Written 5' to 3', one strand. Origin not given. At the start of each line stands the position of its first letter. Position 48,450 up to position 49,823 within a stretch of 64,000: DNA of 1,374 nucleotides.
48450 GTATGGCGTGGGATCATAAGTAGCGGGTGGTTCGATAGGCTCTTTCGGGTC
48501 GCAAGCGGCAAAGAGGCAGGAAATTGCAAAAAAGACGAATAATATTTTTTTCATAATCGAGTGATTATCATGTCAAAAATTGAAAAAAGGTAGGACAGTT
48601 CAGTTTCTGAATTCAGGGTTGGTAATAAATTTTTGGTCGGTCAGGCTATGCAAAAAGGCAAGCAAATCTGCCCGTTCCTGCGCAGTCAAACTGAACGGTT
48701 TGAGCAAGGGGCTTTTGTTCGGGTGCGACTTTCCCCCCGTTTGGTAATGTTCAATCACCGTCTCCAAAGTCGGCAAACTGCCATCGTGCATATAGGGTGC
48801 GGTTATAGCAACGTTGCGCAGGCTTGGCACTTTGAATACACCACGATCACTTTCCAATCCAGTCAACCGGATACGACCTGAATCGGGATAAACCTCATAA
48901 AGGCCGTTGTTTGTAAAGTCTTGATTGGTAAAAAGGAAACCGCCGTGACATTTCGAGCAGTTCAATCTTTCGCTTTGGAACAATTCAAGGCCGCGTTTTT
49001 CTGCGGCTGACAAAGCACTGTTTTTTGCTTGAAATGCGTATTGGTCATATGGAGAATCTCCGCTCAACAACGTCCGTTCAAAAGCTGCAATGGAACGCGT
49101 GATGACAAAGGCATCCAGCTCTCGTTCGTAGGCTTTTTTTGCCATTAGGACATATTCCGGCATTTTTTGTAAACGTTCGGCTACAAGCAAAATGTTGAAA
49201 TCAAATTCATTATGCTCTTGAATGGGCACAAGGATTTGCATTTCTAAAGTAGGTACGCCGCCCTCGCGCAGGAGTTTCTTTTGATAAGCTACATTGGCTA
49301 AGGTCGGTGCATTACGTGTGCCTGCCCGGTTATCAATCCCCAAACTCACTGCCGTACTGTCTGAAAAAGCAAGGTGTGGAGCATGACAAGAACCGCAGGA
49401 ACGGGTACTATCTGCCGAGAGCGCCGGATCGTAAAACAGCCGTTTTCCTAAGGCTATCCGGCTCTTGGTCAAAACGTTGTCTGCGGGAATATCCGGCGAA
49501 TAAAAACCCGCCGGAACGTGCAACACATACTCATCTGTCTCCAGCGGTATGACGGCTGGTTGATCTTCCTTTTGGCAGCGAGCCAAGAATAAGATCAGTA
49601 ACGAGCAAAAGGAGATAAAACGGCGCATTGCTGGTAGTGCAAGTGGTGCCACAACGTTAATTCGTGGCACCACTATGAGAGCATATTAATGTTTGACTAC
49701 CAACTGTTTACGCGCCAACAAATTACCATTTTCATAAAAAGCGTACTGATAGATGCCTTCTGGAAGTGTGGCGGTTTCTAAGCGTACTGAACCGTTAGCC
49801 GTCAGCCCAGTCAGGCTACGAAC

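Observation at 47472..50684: MbnP-like protein carrying a T9SS export signal, followed by two MbnH-type di-haem peroxidases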

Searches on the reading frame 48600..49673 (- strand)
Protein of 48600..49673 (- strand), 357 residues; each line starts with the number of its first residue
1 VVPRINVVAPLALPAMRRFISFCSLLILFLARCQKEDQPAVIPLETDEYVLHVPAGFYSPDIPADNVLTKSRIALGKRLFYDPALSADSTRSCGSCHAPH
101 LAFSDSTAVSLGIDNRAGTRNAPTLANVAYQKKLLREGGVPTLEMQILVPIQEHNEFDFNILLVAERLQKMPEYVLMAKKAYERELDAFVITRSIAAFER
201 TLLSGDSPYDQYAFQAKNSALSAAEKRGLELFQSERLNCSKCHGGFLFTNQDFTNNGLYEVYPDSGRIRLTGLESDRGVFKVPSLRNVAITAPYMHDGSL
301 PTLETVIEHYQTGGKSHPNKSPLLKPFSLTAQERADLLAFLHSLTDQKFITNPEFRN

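Call 4: search_protein_families(library=pfam, proteins=[window:48600-49673:-], max_evalue=0.01)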
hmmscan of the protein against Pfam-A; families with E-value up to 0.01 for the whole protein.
window:48600-49673:- (357 aa): 6 families
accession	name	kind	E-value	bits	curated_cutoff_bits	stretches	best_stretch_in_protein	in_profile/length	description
PF03150.19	CCP_MauG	-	1.2e-47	162.8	25.6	1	71-213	2-144/149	Di-haem cytochrome c peroxidase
PF00034.26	Cytochrom_C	-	8.7e-08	33.8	21.3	1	227-344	3-89/90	Cytochrome c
PF21419.2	RoxA-like_Cyt-c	-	8.5e-07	28.9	26.7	1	282-308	4-30/39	RoxA-like, cytochrome c-like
PF13442.11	Cytochrome_CBB3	-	0.002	18.8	27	0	224-315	2-46/68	Cytochrome C oxidase, cbb3-type, subunit III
PF14522.11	Cytochrome_C7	-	0.0022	18.2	24.8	0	89-105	40-56/67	Cytochrome c7 and related cytochrome c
PF09086.16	DUF1924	-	0.0045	17.8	22.5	0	72-105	7-41/96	Domain of unknown function (DUF1924)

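Call 5: search_protein_families(library=ncbifam, proteins=[window:48600-49673:-], max_evalue=0.01)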
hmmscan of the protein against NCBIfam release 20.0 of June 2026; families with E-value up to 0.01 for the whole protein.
window:48600-49673:- (357 aa): 8 families
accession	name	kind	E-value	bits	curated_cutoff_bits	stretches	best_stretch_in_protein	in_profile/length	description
TIGR04039.1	MXAN_0977_Heme2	hypoth_equivalog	4.9e-89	298.7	362.85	1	62-356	1-333/336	MbnH family di-heme enzyme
TIGR03791.1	TTQ_mauG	equivalog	6.8e-63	212.6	443.85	1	68-348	1-282/291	tryptophan tryptophylquinone biosynthesis enzyme MauG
TIGR03981.2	SAM_quin_mod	hypoth_equivalog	7.7e-28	97.5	340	2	165-310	204-358/411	His-Xaa-Ser system-associated MauG-like protein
NF052341.1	hydrazine_gamma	equivalog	3.6e-09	36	625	1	211-275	183-246/339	hydrazine synthase subunit gamma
NF040606.1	CytoC_perox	subfamily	1.1e-05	24.9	150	1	59-307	282-453/524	di-heme-cytochrome C peroxidase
NF052342.1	hydrazine_BC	exception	3.5e-05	22.2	1250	0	270-343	623-689/690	hydrazine synthase subunit beta-gamma fusion subunit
NF051462.1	RoxC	equivalog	0.0011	17.2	900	1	280-308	653-681/812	putative rubber dioxygenase RoxC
TIGR04257.1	nanowire_3heme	domain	0.0052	16.9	40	0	89-106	50-67/75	c(7)-type cytochrome triheme domain-containing protein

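Call 23: search_solved_structures(query=window:48600-49673:-, max_evalue=1e-10, show_alignments=2)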
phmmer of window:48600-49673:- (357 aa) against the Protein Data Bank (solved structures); distinct sequences matched with E-value up to 1e-10: 29.
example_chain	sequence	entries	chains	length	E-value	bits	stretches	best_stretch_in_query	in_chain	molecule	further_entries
6e1c_A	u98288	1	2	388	3.3e-50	174.7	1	54-356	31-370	Di-heme enzyme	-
3o5c_A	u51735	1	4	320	4.6e-40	141.3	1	67-347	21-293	Cytochrome c551 peroxidase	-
9qdt_A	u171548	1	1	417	7.8e-39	137.3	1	68-315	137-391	Probable cytochrome c peroxidase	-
3hq8_A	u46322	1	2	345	1.8e-37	132.8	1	58-307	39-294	Cytochrome c551 peroxidase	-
3hq6_A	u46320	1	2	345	3.4e-37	131.9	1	58-307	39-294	Cytochrome c551 peroxidase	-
3hq9_A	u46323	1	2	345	4.7e-37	131.4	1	58-307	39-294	Cytochrome c551 peroxidase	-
3hq7_A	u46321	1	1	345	4.4e-36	128.2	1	58-307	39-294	Cytochrome c551 peroxidase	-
1iqc_A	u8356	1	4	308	1.2e-35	126.8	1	73-314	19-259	di-heme peroxidase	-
2c1u_A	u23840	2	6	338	3.3e-35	125.3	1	60-347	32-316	DI-HAEM CYTOCHROME C PEROXIDASE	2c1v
4aal_A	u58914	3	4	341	3.5e-35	125.3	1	59-307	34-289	CYTOCHROME C551 PEROXIDASE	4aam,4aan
4aao_A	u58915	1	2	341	4.9e-35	124.8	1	59-307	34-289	CYTOCHROME C551 PEROXIDASE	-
1eb7_A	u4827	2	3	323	2e-34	122.8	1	69-308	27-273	CYTOCHROME C551 PEROXIDASE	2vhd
1nml_A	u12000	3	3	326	3e-34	122.2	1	56-308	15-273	di-haem cytochrome c peroxidase | Cytochrome c peroxidase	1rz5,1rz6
1zzh_A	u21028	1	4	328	3.7e-34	121.9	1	58-305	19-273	cytochrome c peroxidase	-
6qkn_A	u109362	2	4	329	1.1e-28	103.9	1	68-307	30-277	Cytochrome-c peroxidase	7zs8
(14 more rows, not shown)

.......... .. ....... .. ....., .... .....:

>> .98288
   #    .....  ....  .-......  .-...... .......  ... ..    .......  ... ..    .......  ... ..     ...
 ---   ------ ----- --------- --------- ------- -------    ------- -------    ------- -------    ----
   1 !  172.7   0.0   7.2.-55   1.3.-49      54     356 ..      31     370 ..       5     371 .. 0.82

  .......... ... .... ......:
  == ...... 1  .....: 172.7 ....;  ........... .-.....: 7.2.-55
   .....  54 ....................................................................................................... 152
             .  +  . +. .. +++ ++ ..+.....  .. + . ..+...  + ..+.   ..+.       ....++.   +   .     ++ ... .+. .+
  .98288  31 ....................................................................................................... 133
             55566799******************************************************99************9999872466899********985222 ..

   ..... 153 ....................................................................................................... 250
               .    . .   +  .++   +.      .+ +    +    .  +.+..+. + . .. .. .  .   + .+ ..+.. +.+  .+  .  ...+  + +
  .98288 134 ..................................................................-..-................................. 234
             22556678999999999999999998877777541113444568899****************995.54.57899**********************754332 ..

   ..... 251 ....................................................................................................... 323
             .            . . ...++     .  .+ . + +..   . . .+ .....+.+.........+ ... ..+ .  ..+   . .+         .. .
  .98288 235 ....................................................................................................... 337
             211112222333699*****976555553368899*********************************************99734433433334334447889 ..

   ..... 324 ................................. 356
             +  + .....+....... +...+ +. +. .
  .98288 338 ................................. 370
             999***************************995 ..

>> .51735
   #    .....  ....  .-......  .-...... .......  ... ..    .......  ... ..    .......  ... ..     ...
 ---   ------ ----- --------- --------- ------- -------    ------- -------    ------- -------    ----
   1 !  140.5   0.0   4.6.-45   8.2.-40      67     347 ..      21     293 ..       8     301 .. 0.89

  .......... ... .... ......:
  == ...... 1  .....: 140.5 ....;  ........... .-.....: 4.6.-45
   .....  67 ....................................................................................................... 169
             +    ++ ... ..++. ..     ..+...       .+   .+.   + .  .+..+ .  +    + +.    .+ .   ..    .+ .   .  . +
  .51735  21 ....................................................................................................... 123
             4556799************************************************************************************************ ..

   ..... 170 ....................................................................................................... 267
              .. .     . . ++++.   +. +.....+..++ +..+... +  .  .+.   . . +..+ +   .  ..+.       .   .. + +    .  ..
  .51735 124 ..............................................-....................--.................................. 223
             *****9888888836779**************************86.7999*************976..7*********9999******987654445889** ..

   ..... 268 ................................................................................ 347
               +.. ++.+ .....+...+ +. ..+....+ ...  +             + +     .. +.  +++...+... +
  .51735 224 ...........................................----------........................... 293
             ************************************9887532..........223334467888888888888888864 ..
